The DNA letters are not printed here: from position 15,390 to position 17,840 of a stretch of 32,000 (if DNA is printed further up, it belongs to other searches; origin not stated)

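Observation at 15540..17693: EF-2 paralog with intact GTPase motifs but no diphthamide loop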

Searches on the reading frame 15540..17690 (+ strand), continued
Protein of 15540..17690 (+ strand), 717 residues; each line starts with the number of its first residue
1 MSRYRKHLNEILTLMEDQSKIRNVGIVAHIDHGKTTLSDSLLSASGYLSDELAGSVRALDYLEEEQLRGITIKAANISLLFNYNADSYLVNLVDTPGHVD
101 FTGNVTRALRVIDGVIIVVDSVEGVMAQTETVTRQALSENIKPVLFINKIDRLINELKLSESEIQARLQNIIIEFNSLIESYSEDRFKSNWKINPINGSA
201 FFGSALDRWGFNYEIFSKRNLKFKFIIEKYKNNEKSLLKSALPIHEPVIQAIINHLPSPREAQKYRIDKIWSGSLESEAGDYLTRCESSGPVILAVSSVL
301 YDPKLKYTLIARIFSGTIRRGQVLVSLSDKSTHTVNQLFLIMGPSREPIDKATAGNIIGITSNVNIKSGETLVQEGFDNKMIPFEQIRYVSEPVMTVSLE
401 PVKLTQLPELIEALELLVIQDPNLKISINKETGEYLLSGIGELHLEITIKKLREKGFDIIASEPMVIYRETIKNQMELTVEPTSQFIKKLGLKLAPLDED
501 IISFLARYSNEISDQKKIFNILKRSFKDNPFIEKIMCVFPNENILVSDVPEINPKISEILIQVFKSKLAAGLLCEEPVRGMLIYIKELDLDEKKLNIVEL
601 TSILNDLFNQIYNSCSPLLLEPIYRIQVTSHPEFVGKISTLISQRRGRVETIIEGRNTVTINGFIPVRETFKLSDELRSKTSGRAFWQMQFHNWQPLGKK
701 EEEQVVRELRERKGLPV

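Call 41: find_homologous_proteins(query=P0189, max_evalue=1e-50)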
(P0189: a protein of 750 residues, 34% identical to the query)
Query P0189 (750 aa): 5411 proteins with E <= 1e-50 among 8000 candidates; the best 120 are listed.
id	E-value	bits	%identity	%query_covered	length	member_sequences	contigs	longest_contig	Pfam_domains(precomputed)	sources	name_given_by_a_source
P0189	0.0e+0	1703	100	100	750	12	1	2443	PF00679.31,PF14492.13,PF00009.34,PF03764.25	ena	-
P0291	0.0e+0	1545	90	100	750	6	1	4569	PF00679.31,PF14492.13,PF00009.34,PF03764.25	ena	-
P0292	0.0e+0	1465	85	100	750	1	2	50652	PF00679.31,PF14492.13,PF00009.34,PF03764.25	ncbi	ncbi:MAG: GTP-binding protein [Promethearchaeota archaeon]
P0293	0.0e+0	1450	84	100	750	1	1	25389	PF00679.31,PF14492.13,PF00009.34,PF03764.25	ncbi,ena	-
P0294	0.0e+0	1433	84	100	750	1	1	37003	PF00679.31,PF14492.13,PF00009.34,PF03764.25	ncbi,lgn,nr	ncbi:MAG: GTP-binding protein [Candidatus Lokiarchaeota archaeon]|nr:GTP-binding protein [Candidatus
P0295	0.0e+0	1429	82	100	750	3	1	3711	PF00679.31,PF14492.13,PF00009.34,PF03764.25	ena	-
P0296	0.0e+0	1427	82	100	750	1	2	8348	PF00679.31,PF14492.13,PF00009.34,PF03764.25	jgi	jgi:elongation factor 2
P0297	0.0e+0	1425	83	100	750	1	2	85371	PF00679.31,PF14492.13,PF00009.34,PF03764.25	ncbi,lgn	ncbi:MAG: GTP-binding protein [Promethearchaeota archaeon]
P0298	0.0e+0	1420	83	100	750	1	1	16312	PF00679.31,PF14492.13,PF00009.34,PF03764.25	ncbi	-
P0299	0.0e+0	1418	81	100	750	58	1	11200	PF00679.31,PF14492.13,PF00009.34,PF03764.25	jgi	jgi:elongation factor 2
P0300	0.0e+0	1418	82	100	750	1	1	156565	PF00679.31,PF14492.13,PF00009.34,PF03764.25,PF22042.3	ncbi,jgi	ncbi:MAG: GTP-binding protein [Promethearchaeota archaeon]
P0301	0.0e+0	1416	81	100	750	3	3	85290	PF00679.31,PF14492.13,PF00009.34,PF03764.25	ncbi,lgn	-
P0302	0.0e+0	1415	82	100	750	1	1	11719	PF00679.31,PF14492.13,PF00009.34,PF03764.25,PF22042.3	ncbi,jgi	ncbi:MAG: GTP-binding protein [Promethearchaeota archaeon]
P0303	0.0e+0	1408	81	100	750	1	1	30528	PF00679.31,PF14492.13,PF00009.34,PF03764.25,PF22042.3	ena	-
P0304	0.0e+0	1408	82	100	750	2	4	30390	PF00679.31,PF14492.13,PF00009.34,PF03764.25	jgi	jgi:elongation factor 2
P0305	0.0e+0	1405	81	100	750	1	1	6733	PF00679.31,PF14492.13,PF00009.34,PF03764.25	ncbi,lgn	ncbi:MAG: GTP-binding protein [Promethearchaeota archaeon]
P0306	0.0e+0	1402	80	100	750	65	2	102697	PF00679.31,PF14492.13,PF00009.34,PF03764.25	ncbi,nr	ncbi:MAG: elongation factor EF-2 [Promethearchaeota archaeon Loki_b31]|nr:MAG: elongation factor EF-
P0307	0.0e+0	1402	80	100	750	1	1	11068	PF00679.31,PF14492.13,PF00009.34,PF03764.25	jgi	-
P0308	0.0e+0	1401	81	100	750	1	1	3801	PF00679.31,PF14492.13,PF00009.34,PF03764.25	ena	-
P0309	0.0e+0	1398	80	100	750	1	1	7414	PF00679.31,PF14492.13,PF00009.34,PF03764.25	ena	-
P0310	0.0e+0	1398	81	100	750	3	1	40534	PF00679.31,PF14492.13,PF00009.34,PF03764.25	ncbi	-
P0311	0.0e+0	1397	80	100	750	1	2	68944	PF00679.31,PF14492.13,PF00009.34,PF03764.25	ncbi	ncbi:MAG: GTP-binding protein [Promethearchaeota archaeon]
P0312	0.0e+0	1397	80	100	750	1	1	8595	PF00679.31,PF14492.13,PF00009.34,PF03764.25,PF22042.3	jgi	jgi:elongation factor 2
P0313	0.0e+0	1396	80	100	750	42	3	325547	PF00679.31,PF14492.13,PF00009.34,PF03764.25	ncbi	ncbi:MAG: GTP-binding protein [Candidatus Hodarchaeota archaeon]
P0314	0.0e+0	1396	81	100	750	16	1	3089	PF00679.31,PF14492.13,PF00009.34,PF03764.25,PF22042.3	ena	-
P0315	0.0e+0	1395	80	100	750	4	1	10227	PF00679.31,PF14492.13,PF00009.34,PF03764.25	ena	-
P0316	0.0e+0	1393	80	100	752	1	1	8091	PF00679.31,PF14492.13,PF00009.34,PF03764.25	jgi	-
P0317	0.0e+0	1393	80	100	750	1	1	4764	PF00679.31,PF14492.13,PF00009.34,PF03764.25,PF22042.3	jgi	-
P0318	0.0e+0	1392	79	100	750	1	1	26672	PF00679.31,PF14492.13,PF00009.34,PF03764.25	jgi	jgi:elongation factor 2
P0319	0.0e+0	1392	79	100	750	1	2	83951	PF00679.31,PF14492.13,PF00009.34,PF03764.25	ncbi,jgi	ncbi:MAG: GTP-binding protein [Promethearchaeota archaeon]|jgi:elongation factor 2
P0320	0.0e+0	1390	80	100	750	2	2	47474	PF00679.31,PF14492.13,PF00009.34,PF03764.25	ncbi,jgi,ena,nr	ncbi:MAG TPA: GTP-binding protein [Candidatus Nanopelagicaceae bacterium]|nr:GTP-binding protein [Ca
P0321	0.0e+0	1390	79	100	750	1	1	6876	PF00679.31,PF14492.13,PF00009.34,PF03764.25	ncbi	-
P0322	0.0e+0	1388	80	100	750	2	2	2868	PF00679.31,PF14492.13,PF00009.34,PF03764.25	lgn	-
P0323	0.0e+0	1386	80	100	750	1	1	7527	PF00679.31,PF14492.13,PF00009.34,PF03764.25,PF22042.3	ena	-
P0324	0.0e+0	1386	80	100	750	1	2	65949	PF00679.31,PF14492.13,PF00009.34,PF03764.25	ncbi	ncbi:MAG: GTP-binding protein [Candidatus Hodarchaeota archaeon]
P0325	0.0e+0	1385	80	100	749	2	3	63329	PF00679.31,PF14492.13,PF00009.34,PF03764.25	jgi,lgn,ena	-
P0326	0.0e+0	1385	80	100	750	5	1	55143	PF00679.31,PF14492.13,PF00009.34,PF03764.25,PF22042.3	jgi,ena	-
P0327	0.0e+0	1383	80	100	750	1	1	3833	PF00679.31,PF14492.13,PF00009.34,PF03764.25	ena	-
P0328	0.0e+0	1379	79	100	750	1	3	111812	PF00679.31,PF14492.13,PF00009.34,PF03764.25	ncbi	ncbi:MAG: GTP-binding protein [Promethearchaeota archaeon]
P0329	0.0e+0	1377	78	100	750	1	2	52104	PF00679.31,PF14492.13,PF00009.34,PF03764.25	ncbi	ncbi:MAG: GTP-binding protein [Promethearchaeota archaeon]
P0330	0.0e+0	1374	79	99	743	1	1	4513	PF00679.31,PF14492.13,PF00009.34,PF03764.25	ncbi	ncbi:MAG: GTP-binding protein, partial [Candidatus Thorarchaeota archaeon]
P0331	0.0e+0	1366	78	100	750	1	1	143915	PF00679.31,PF14492.13,PF00009.34,PF03764.25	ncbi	-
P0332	0.0e+0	1365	79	100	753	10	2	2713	PF00679.31,PF14492.13,PF00009.34,PF03764.25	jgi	jgi:elongation factor 2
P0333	0.0e+0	1361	77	100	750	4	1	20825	PF00679.31,PF14492.13,PF00009.34,PF03764.25,PF22042.3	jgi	-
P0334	0.0e+0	1360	78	100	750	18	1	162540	PF00679.31,PF14492.13,PF00009.34,PF03764.25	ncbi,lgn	-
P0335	0.0e+0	1357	78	100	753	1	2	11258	PF00679.31,PF14492.13,PF00009.34,PF03764.25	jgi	jgi:elongation factor 2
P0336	0.0e+0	1355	78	100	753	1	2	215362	PF00679.31,PF14492.13,PF00009.34,PF03764.25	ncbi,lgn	-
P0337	0.0e+0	1355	78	100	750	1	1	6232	PF00679.31,PF14492.13,PF00009.34,PF03764.25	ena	-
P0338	0.0e+0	1354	78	100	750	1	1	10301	PF00679.31,PF14492.13,PF00009.34,PF03764.25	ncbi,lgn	ncbi:MAG: GTP-binding protein [Candidatus Odinarchaeota archaeon]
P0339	0.0e+0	1353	79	100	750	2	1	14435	PF00679.31,PF14492.13,PF00009.34,PF03764.25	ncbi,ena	-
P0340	0.0e+0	1353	77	100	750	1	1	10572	PF00679.31,PF14492.13,PF00009.34,PF03764.25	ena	-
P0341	0.0e+0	1353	78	100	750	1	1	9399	PF00679.31,PF14492.13,PF00009.34,PF03764.25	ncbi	ncbi:MAG: GTP-binding protein [Promethearchaeota archaeon]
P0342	0.0e+0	1351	77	100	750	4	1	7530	PF00679.31,PF14492.13,PF00009.34,PF03764.25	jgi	jgi:elongation factor 2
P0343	0.0e+0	1349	77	100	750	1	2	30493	PF00679.31,PF14492.13,PF00009.34,PF03764.25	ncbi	ncbi:MAG: GTP-binding protein [Candidatus Hermodarchaeota archaeon]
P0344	0.0e+0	1348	78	100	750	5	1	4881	PF00679.31,PF14492.13,PF00009.34,PF03764.25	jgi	-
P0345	0.0e+0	1347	77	100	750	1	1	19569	PF00679.31,PF14492.13,PF00009.34,PF03764.25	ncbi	ncbi:MAG: GTP-binding protein [Promethearchaeota archaeon]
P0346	0.0e+0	1346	77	100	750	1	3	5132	PF00679.31,PF14492.13,PF00009.34,PF03764.25,PF22042.3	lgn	-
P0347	0.0e+0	1344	77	100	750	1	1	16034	PF00679.31,PF14492.13,PF00009.34,PF03764.25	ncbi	ncbi:MAG: GTP-binding protein [Promethearchaeota archaeon]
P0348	0.0e+0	1342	77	100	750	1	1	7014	PF00679.31,PF14492.13,PF00009.34,PF03764.25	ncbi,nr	ncbi:MAG: GTP-binding protein [Promethearchaeota archaeon]|nr:MAG: GTP-binding protein [Candidatus L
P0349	0.0e+0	1341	77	100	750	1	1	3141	PF00679.31,PF14492.13,PF00009.34,PF03764.25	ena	-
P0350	0.0e+0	1338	77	100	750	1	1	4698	PF00679.31,PF14492.13,PF00009.34,PF03764.25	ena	-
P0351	0.0e+0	1337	77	100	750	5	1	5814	PF00679.31,PF14492.13,PF00009.34,PF03764.25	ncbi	ncbi:MAG: GTP-binding protein [Candidatus Heimdallarchaeota archaeon]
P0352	0.0e+0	1336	77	100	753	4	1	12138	PF00679.31,PF14492.13,PF00009.34,PF03764.25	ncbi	ncbi:MAG: GTP-binding protein [Promethearchaeota archaeon]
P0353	0.0e+0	1330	76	100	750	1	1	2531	PF00679.31,PF14492.13,PF00009.34,PF03764.25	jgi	jgi:elongation factor 2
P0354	0.0e+0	1330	79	96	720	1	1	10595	PF00679.31,PF14492.13,PF00009.34,PF03764.25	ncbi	ncbi:MAG: GTP-binding protein [Candidatus Odinarchaeota archaeon]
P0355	0.0e+0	1329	77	100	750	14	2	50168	PF00679.31,PF14492.13,PF00009.34,PF03764.25,PF22042.3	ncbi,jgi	-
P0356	0.0e+0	1328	77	100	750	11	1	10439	PF00679.31,PF14492.13,PF00009.34,PF03764.25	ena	-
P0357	0.0e+0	1328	76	100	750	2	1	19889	PF00679.31,PF14492.13,PF00009.34,PF03764.25,PF22042.3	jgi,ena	-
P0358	0.0e+0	1327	76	100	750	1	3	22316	PF00679.31,PF14492.13,PF00009.34,PF03764.25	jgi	jgi:elongation factor 2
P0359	0.0e+0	1326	76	100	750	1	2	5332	PF00679.31,PF14492.13,PF00009.34,PF03764.25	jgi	jgi:elongation factor 2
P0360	0.0e+0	1324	81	94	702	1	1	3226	PF00679.31,PF14492.13,PF00009.34,PF03764.25,PF22042.3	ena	-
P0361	0.0e+0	1324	76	100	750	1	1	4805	PF00679.31,PF14492.13,PF00009.34,PF03764.25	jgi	jgi:elongation factor 2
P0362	0.0e+0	1324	81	94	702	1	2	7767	PF00679.31,PF14492.13,PF00009.34,PF03764.25,PF22042.3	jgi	-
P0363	0.0e+0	1321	76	100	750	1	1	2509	PF00679.31,PF14492.13,PF00009.34,PF03764.25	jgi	jgi:elongation factor 2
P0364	0.0e+0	1321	75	100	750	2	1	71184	PF00679.31,PF14492.13,PF00009.34,PF03764.25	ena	-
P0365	0.0e+0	1318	77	100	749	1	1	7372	PF00679.31,PF14492.13,PF00009.34,PF03764.25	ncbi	-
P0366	0.0e+0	1316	76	100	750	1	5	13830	PF00679.31,PF14492.13,PF00009.34,PF03764.25,PF22042.3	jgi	jgi:elongation factor 2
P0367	0.0e+0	1315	75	100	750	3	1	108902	PF00679.31,PF14492.13,PF00009.34,PF03764.25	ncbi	ncbi:MAG: GTP-binding protein [Promethearchaeota archaeon]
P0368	0.0e+0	1315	75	100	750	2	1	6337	PF00679.31,PF14492.13,PF00009.34,PF03764.25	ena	-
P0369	0.0e+0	1313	81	94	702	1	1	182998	PF00679.31,PF14492.13,PF00009.34,PF03764.25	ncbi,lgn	-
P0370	0.0e+0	1311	80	94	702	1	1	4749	PF00679.31,PF14492.13,PF00009.34,PF03764.25,PF22042.3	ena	-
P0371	0.0e+0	1310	80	94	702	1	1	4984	PF00679.31,PF14492.13,PF00009.34,PF03764.25,PF22042.3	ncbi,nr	ncbi:MAG: elongation factor EF-2 [Candidatus Lokiarchaeota archaeon]|nr:elongation factor EF-2 [Cand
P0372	0.0e+0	1308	80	94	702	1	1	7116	PF00679.31,PF14492.13,PF00009.34,PF03764.25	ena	-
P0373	0.0e+0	1305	80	94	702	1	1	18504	PF00679.31,PF14492.13,PF00009.34,PF03764.25,PF22042.3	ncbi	-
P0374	0.0e+0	1305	75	100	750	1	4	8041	PF00679.31,PF14492.13,PF00009.34,PF03764.25,PF22042.3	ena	-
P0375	0.0e+0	1305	76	98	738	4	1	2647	PF00679.31,PF14492.13,PF00009.34,PF03764.25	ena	-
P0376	0.0e+0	1304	80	94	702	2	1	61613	PF00679.31,PF14492.13,PF00009.34,PF03764.25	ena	-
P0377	0.0e+0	1303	76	98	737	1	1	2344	PF00679.31,PF14492.13,PF00009.34,PF03764.25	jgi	jgi:elongation factor 2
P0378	0.0e+0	1303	80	94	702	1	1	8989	PF00679.31,PF14492.13,PF00009.34,PF03764.25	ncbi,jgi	-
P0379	0.0e+0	1303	76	100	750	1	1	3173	PF00679.31,PF14492.13,PF00009.34,PF03764.25,PF22042.3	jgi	jgi:elongation factor 2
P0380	0.0e+0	1303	79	94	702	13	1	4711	PF00679.31,PF14492.13,PF00009.34,PF03764.25,PF22042.3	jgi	jgi:elongation factor 2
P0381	0.0e+0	1302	75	100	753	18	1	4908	PF00679.31,PF14492.13,PF00009.34,PF03764.25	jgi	jgi:elongation factor 2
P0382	0.0e+0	1301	80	94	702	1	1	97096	PF00679.31,PF14492.13,PF00009.34,PF03764.25,PF22042.3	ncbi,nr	ncbi:MAG: elongation factor EF-2 [Promethearchaeota archaeon Loki_b32]|nr:MAG: elongation factor EF-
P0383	0.0e+0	1300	76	98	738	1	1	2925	PF00679.31,PF14492.13,PF00009.34,PF03764.25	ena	-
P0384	0.0e+0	1300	74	100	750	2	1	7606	PF00679.31,PF14492.13,PF00009.34,PF03764.25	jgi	-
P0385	0.0e+0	1297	75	100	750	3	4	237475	PF00679.31,PF14492.13,PF00009.34,PF03764.25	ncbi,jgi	ncbi:MAG: GTP-binding protein [Promethearchaeota archaeon]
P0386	0.0e+0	1297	76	98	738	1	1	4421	PF00679.31,PF14492.13,PF00009.34,PF03764.25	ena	-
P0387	0.0e+0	1296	74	100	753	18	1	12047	PF00679.31,PF14492.13,PF00009.34,PF03764.25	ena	-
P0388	0.0e+0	1295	75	98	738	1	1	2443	PF00679.31,PF14492.13,PF00009.34,PF03764.25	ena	-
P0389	0.0e+0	1295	74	98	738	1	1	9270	PF00679.31,PF14492.13,PF00009.34,PF03764.25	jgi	-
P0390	0.0e+0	1294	79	94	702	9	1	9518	PF00679.31,PF14492.13,PF00009.34,PF03764.25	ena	-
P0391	0.0e+0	1290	80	93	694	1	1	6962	PF00679.31,PF14492.13,PF00009.34,PF03764.25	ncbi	ncbi:MAG: elongation factor EF-2, partial [Promethearchaeota archaeon]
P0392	0.0e+0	1289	76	100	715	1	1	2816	PF00679.31,PF14492.13,PF00009.34,PF03764.25,PF22042.3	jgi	-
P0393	0.0e+0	1289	79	94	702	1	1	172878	PF00679.31,PF14492.13,PF00009.34,PF03764.25,PF22042.3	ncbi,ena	-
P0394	0.0e+0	1288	79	94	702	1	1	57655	PF00679.31,PF14492.13,PF00009.34,PF03764.25,PF22042.3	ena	-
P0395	0.0e+0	1286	74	100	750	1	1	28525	PF00679.31,PF14492.13,PF00009.34,PF03764.25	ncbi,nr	ncbi:MAG: GTP-binding protein [Candidatus Lokiarchaeota archaeon]|nr:GTP-binding protein [Candidatus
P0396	0.0e+0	1285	74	100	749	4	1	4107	PF00679.31,PF14492.13,PF00009.34,PF03764.25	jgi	jgi:elongation factor 2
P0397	0.0e+0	1283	73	100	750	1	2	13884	PF00679.31,PF14492.13,PF00009.34,PF03764.25,PF22042.3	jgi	jgi:elongation factor 2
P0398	0.0e+0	1281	79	94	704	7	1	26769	PF00679.31,PF14492.13,PF00009.34,PF03764.25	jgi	-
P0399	0.0e+0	1279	72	100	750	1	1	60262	PF00679.31,PF14492.13,PF00009.34,PF03764.25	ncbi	-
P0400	0.0e+0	1277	73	100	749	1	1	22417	PF00679.31,PF14492.13,PF00009.34,PF03764.25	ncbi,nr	ncbi:MAG: GTP-binding protein [Candidatus Lokiarchaeota archaeon]|nr:GTP-binding protein [Candidatus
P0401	0.0e+0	1275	74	100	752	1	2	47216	PF00679.31,PF14492.13,PF00009.34,PF03764.25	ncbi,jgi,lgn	-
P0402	0.0e+0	1271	74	100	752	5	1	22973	PF00679.31,PF14492.13,PF00009.34,PF03764.25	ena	-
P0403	0.0e+0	1270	73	100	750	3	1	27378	PF00679.31,PF14492.13,PF00009.34,PF03764.25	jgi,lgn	jgi:elongation factor 2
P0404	0.0e+0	1269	74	100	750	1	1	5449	PF00679.31,PF14492.13,PF00009.34,PF03764.25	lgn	-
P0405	0.0e+0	1267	72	100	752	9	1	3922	PF00679.31,PF14492.13,PF00009.34,PF03764.25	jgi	jgi:elongation factor 2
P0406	0.0e+0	1266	73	100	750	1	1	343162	PF00679.31,PF14492.13,PF00009.34,PF03764.25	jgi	jgi:elongation factor 2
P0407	0.0e+0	1265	73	100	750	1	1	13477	PF00679.31,PF14492.13,PF00009.34,PF03764.25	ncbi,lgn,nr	ncbi:MAG: Translation elongation factor aEF2 [Promethearchaeota archaeon]|nr:MAG: Translation elonga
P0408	0.0e+0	1261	77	94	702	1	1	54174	PF00679.31,PF14492.13,PF00009.34,PF03764.25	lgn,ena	-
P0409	0.0e+0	1261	72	100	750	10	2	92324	PF00679.31,PF14492.13,PF00009.34,PF03764.25,PF22042.3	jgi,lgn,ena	-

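Call 42: find_encoding_contigs(protein=P0338, flank=6000, max_places=3)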
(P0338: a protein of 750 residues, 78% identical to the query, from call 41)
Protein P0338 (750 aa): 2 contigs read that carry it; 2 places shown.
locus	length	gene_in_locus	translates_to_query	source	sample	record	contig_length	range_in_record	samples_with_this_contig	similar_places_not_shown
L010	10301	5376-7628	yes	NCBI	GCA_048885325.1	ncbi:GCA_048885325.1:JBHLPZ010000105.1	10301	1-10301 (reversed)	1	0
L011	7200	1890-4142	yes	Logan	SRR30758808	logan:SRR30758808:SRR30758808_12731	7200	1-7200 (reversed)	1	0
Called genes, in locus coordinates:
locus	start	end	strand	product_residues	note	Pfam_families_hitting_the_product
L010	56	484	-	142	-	-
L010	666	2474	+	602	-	PF00009:GTP_EFTU, PF01926:MMR_HSR1 (weak), PF03144:GTP_EFTU_D2 (weak), PF11987:IF-2, PF14578:GTP_EFTU_D4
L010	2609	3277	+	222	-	-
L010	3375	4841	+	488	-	PF09249:tRNA_NucTransf2, PF21133:CAA_C (faint)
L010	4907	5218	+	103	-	-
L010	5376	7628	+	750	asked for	PF00009:GTP_EFTU, PF14492:EFG_III, PF03764:EFG_IV, PF00679:EFG_C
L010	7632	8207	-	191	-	PF00009:GTP_EFTU (faint), PF00025:Arf, PF03193:RsgA_GTPase (faint), PF00071:Ras, PF01926:MMR_HSR1 (weak), PF04670:Gtr1_RagA (weak), PF08477:Roc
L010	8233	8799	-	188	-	PF00009:GTP_EFTU (faint), PF00025:Arf, PF00071:Ras, PF08477:Roc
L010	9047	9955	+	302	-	-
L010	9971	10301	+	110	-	PF01926:MMR_HSR1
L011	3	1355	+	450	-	?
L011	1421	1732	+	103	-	-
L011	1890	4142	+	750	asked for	PF00009:GTP_EFTU, PF14492:EFG_III, PF03764:EFG_IV, PF00679:EFG_C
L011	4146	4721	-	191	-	PF00009:GTP_EFTU (faint), PF00025:Arf, PF03193:RsgA_GTPase (faint), PF00071:Ras, PF01926:MMR_HSR1 (weak), PF04670:Gtr1_RagA (weak), PF08477:Roc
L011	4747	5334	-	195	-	PF00025:Arf, PF00009:GTP_EFTU (faint), PF00071:Ras, PF08477:Roc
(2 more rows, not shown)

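Call 43: find_encoding_contigs(protein=P0354, flank=6000, max_places=3)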
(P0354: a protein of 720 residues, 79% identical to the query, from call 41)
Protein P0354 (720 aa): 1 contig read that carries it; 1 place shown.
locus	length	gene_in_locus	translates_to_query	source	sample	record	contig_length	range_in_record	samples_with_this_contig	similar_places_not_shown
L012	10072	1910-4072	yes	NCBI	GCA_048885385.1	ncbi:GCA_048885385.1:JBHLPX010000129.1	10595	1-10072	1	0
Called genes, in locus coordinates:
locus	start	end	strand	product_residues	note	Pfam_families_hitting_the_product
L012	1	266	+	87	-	?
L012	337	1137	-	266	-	-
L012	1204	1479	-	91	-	-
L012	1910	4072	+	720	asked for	PF00009:GTP_EFTU, PF14492:EFG_III, PF03764:EFG_IV, PF00679:EFG_C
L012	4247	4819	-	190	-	PF00025:Arf, PF00071:Ras, PF01926:MMR_HSR1 (faint), PF04670:Gtr1_RagA (weak), PF08477:Roc, PF00009:GTP_EFTU (weak)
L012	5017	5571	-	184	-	PF00025:Arf, PF03193:RsgA_GTPase (faint), PF00009:GTP_EFTU (faint), PF00071:Ras, PF08477:Roc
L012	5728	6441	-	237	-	PF00702:Hydrolase, PF03031:NIF (faint), PF13419:HAD_2, PF13242:Hydrolase_like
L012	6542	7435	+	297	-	-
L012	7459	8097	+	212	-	PF00009:GTP_EFTU (faint), PF01926:MMR_HSR1, PF02421:FeoB_N (weak)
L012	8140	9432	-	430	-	PF04055:Radical_SAM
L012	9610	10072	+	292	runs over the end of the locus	PF01048:PNP_UDP_1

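Call 44: find_encoding_contigs(protein=P0003, flank=6000, max_places=3)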
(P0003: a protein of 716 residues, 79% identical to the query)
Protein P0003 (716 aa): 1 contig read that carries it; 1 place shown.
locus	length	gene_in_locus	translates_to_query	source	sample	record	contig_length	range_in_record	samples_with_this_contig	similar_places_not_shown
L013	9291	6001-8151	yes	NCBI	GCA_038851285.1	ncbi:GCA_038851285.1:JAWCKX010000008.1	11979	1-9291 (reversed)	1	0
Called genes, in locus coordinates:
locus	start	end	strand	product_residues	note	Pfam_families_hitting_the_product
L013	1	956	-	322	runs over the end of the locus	PF04014:MazE_antitoxin, PF01895:PhoU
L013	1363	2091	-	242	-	PF00181:Ribosomal_L2_N, PF03947:Ribosomal_L2_C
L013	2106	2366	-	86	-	PF00276:Ribosomal_L23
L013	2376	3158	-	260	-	PF00573:Ribosomal_L4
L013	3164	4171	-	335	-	PF00297:Ribosomal_L3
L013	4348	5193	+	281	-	PF02598:Methyltrn_RNA_3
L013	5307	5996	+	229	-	PF02732:ERCC4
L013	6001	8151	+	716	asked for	PF00009:GTP_EFTU, PF03144:GTP_EFTU_D2, PF22042:EF-G_D2, PF14492:EFG_III, PF00679:EFG_C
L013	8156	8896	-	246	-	PF00899:ThiF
